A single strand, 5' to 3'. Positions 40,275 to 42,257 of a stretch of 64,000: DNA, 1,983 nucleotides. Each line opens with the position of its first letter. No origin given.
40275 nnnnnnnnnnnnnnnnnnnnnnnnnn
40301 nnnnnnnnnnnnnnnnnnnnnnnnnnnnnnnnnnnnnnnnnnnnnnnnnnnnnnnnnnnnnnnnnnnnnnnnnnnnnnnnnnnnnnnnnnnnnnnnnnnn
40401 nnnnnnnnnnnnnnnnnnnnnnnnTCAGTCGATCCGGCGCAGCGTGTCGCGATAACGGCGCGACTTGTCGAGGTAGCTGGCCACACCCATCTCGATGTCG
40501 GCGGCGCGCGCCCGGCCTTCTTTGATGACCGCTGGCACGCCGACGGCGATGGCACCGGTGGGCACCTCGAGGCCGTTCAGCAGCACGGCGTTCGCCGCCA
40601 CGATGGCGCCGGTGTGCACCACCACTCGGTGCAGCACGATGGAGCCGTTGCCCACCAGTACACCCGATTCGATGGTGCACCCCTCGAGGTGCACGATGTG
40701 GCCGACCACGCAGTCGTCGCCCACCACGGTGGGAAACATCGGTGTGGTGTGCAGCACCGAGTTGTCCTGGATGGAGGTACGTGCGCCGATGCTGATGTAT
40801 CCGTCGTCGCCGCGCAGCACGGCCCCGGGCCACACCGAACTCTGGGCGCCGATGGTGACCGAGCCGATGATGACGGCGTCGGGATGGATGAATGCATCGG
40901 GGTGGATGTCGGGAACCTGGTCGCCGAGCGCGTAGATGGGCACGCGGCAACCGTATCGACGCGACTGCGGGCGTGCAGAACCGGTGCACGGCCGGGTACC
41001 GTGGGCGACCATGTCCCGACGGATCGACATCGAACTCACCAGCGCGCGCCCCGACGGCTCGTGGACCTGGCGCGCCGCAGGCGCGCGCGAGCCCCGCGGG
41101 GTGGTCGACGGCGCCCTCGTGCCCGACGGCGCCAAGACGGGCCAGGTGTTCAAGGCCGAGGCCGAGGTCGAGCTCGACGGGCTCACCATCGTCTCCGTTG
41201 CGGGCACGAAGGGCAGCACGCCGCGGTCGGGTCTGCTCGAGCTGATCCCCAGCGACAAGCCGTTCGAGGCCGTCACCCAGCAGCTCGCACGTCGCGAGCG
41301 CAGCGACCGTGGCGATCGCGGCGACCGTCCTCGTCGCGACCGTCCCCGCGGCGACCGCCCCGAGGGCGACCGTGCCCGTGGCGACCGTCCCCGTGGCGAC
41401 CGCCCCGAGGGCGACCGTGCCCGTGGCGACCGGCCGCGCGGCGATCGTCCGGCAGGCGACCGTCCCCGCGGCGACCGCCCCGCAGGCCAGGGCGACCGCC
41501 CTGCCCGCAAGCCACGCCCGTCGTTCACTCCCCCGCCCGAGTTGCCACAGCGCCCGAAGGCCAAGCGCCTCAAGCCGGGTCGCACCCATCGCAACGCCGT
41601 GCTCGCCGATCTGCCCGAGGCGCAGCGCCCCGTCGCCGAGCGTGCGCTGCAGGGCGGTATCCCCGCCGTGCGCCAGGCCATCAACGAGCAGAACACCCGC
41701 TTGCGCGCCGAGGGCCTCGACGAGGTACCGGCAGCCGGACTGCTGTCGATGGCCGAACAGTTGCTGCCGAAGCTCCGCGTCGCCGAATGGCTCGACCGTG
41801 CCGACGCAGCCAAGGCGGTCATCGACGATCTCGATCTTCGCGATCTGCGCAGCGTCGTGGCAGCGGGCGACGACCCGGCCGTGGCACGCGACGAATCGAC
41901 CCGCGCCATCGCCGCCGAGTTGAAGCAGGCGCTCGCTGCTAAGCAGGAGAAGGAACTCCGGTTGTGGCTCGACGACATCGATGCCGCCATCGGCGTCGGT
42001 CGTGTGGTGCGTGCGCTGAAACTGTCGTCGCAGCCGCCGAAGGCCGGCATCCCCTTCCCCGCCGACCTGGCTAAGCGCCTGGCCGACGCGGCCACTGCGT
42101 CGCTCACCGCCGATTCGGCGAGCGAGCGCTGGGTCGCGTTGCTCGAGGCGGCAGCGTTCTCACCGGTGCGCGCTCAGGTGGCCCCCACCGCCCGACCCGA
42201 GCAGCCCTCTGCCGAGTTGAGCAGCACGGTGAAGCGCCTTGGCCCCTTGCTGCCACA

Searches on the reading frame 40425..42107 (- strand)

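Call 64: search_protein_families(library=pfam, proteins=[window:40425-42107:-], max_evalue=0.001)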
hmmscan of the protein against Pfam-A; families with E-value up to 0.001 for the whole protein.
window:40425-42107:- (560 aa): 2 families
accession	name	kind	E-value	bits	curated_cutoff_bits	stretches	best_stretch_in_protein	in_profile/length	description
PF00132.30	Hexapep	-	3.8e-15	55.3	27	3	401-433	4-36/36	Bacterial transferase hexapeptide (six repeats)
PF25084.1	LbH_EIF2B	-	2.7e-07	31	54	1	438-515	22-99/105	EIF2B subunit epsilon LbH domain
